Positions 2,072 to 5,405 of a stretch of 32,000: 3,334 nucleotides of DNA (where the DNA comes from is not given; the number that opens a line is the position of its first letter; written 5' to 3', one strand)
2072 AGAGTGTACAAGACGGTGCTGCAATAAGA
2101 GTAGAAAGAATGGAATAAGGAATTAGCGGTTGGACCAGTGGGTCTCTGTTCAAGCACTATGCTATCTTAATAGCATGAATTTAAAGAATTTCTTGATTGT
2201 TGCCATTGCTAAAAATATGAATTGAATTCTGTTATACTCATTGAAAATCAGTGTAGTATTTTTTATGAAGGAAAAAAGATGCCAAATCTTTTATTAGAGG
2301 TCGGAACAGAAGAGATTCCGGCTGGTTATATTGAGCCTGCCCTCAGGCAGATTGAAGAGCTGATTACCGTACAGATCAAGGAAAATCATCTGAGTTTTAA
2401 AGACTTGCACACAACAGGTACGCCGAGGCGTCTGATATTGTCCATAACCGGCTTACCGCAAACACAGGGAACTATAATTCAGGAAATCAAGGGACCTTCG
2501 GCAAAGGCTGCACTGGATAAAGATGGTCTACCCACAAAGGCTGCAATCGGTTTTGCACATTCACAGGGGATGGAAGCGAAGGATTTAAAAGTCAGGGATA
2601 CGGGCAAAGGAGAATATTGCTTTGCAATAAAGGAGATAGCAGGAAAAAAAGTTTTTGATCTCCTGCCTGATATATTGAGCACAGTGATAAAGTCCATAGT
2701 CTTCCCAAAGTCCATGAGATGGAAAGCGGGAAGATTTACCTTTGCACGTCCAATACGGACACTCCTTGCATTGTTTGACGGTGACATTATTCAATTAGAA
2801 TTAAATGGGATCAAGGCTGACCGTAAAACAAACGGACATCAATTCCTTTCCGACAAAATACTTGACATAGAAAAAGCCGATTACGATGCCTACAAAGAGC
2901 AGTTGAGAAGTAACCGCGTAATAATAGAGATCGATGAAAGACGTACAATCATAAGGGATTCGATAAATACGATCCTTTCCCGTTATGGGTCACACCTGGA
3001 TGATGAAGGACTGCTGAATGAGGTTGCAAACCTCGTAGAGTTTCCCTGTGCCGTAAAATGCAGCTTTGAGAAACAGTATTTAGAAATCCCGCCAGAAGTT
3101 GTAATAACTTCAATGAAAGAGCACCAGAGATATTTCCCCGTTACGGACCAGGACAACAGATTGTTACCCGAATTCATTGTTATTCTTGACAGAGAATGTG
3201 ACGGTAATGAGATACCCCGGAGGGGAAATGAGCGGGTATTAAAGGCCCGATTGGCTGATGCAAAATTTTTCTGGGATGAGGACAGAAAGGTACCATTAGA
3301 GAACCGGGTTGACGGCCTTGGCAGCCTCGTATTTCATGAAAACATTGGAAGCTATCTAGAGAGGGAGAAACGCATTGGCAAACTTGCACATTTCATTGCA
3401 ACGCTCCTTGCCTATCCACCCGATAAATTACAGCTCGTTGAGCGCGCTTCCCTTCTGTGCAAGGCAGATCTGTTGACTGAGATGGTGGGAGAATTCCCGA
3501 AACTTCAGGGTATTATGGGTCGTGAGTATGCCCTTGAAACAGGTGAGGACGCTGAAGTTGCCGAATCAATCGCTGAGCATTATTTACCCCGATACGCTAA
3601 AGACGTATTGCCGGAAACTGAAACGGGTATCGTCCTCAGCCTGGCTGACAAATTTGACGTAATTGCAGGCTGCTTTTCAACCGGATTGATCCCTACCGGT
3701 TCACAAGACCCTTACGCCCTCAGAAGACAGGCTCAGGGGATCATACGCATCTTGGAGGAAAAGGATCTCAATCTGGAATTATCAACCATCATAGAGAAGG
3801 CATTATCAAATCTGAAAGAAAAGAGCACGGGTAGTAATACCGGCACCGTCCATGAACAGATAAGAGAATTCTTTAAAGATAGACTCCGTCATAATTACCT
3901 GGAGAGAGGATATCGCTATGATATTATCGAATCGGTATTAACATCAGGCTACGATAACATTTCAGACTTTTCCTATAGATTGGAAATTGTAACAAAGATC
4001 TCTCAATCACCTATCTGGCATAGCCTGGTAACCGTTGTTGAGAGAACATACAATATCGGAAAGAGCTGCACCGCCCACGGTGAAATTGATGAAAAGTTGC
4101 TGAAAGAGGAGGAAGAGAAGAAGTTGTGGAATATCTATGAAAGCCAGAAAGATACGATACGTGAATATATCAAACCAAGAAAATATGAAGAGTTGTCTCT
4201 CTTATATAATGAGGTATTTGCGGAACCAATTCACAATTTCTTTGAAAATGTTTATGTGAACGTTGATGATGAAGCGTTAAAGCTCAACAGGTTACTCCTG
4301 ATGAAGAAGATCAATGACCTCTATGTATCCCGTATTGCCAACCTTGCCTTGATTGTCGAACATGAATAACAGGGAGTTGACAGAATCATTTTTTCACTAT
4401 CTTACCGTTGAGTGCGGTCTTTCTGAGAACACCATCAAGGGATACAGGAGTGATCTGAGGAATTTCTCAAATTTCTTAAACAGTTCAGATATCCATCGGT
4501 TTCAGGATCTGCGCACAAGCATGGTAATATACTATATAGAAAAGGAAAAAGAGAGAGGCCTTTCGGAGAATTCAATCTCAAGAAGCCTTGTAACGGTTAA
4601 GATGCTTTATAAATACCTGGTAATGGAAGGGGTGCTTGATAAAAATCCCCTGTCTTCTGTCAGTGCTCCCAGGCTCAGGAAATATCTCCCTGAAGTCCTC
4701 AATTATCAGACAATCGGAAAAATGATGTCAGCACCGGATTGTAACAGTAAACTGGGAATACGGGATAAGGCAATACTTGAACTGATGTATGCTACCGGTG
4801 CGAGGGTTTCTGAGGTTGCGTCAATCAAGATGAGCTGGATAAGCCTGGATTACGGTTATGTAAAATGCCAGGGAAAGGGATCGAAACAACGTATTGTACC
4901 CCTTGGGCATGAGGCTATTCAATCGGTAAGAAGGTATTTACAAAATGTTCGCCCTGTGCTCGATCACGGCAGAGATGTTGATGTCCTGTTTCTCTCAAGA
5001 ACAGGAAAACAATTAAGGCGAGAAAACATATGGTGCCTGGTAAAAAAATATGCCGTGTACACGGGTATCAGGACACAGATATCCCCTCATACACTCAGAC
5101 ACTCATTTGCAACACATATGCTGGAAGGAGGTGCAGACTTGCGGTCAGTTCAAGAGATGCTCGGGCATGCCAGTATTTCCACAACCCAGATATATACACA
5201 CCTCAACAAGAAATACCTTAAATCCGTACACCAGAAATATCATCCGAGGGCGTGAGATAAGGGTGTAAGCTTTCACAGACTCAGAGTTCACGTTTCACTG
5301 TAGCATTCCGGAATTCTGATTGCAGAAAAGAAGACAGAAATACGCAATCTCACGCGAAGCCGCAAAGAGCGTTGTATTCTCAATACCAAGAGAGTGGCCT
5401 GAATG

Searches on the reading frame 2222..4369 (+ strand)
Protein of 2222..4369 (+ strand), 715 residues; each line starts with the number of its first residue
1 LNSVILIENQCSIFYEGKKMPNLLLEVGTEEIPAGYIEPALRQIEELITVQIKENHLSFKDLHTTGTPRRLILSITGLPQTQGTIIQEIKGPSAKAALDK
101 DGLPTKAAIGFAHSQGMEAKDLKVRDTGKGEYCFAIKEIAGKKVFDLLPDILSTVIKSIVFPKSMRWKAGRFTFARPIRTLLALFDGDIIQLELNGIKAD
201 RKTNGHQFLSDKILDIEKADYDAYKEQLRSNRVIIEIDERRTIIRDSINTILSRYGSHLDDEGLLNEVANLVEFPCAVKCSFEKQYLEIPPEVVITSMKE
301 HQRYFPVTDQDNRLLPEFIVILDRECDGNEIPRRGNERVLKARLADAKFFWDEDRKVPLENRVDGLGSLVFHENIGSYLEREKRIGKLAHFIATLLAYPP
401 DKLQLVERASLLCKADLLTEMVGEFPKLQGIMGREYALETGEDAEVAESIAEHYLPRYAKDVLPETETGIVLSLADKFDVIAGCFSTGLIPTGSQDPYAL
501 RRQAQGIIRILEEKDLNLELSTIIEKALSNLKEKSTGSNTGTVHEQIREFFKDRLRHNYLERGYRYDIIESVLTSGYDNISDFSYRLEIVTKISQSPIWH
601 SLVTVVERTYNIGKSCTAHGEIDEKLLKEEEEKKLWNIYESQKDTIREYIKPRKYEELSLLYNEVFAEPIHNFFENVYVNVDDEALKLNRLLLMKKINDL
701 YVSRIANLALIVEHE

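Call 11: search_protein_families(library=pfam, proteins=[window:2222-4369:+], max_evalue=0.001)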
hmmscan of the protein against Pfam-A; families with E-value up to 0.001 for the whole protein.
window:2222-4369:+ (715 aa): 2 families
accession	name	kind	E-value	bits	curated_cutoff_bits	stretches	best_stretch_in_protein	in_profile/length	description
PF02092.22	tRNA_synt_2f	-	3.6e-199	663.6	29.2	1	23-573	1-535/536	Glycyl-tRNA synthetase beta subunit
PF05746.21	DALR_1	-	5.2e-06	27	22.3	1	620-697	22-98/117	DALR anticodon binding domain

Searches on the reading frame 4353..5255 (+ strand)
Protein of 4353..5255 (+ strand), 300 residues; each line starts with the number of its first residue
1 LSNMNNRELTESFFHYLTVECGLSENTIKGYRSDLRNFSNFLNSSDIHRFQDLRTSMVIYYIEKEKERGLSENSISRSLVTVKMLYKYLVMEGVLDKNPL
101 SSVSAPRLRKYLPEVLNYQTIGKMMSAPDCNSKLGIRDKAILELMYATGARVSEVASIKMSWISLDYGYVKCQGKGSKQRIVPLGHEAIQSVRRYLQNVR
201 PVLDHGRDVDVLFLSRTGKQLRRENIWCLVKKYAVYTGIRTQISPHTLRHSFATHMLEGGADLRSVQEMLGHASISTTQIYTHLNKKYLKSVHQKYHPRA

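Call 11: search_protein_families(library=pfam, proteins=[window:4353-5255:+], max_evalue=0.001)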
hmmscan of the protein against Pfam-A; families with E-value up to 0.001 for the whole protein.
window:4353-5255:+ (300 aa): 4 families
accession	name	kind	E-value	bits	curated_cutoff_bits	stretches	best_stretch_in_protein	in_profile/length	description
PF00589.27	Phage_integrase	-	2.1e-49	168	27.1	1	117-286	4-170/172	Phage integrase family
PF02899.23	Phage_int_SAM_1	-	1.5e-21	76.9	22.3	1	11-93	2-83/83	Phage integrase, N-terminal SAM-like domain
PF13102.12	Phage_int_SAM_5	-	5.7e-08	33.5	22.3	1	24-100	18-93/98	Phage integrase SAM-like domain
PF13495.12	Phage_int_SAM_4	-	1.5e-05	25.8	27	1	10-90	2-79/85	Phage integrase, N-terminal SAM-like domain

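Call 63: search_protein_families(library=ncbifam, proteins=[window:4353-5255:+], max_evalue=0.001)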
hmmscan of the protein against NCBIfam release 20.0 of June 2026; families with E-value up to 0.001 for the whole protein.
window:4353-5255:+ (300 aa): 14 families
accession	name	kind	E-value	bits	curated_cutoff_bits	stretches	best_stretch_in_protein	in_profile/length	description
TIGR02225.1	recomb_XerD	equivalog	8.4e-107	356.8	329.6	1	12-300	2-290/290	site-specific tyrosine recombinase XerD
NF001399.0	PRK00283.1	subfamily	4.6e-104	347.9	279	1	5-300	4-299/300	tyrosine recombinase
TIGR02224.1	recomb_XerC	equivalog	3.4e-94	315.6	335.15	1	12-300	2-293/295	tyrosine recombinase XerC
NF040815.2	recomb_XerA_Arch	equivalog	1.8e-66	224.4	220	1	11-292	1-262/263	site-specific tyrosine recombinase/integron integrase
NF002331.0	PRK01287.1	subfamily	2.2e-65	221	371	1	7-298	27-326/365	site-specific tyrosine recombinase XerC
TIGR02249.1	integrase_gron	subfamily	1.2e-36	126.6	265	2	223-289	239-305/315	integron integrase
NF003462.0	PRK05084.1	equivalog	1.8e-35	122.3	267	1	136-294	195-354/360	tyrosine recombinase XerS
NF011946.0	PRK15417.1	equivalog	5.9e-22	78.3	435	2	234-287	265-318/337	integron integrase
NF007371.0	PRK09871.1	subfamily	4.9e-20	71.9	222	1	119-287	10-177/198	tyrosine-type DNA invertase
NF007370.0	PRK09870.1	subfamily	8.4e-17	61.5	221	1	118-289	15-184/200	tyrosine-type DNA invertase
NF002685.0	PRK02436.1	equivalog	1.2e-07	31.8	178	1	22-281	13-243/245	site-specific tyrosine recombinase XerD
NF040693.1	recomb_GmtY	equivalog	2.9e-07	30.1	340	1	244-287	392-435/441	gamma-mobile-trio recombinase GmtY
NF047926.1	integrase_GmtZ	equivalog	0.00022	19.3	600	1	215-291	402-477/784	gamma-mobile-trio integrase GmtZ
NF041502.1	integrase_1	equivalog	0.0003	19.7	350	0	232-293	308-369/484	site-specific integrase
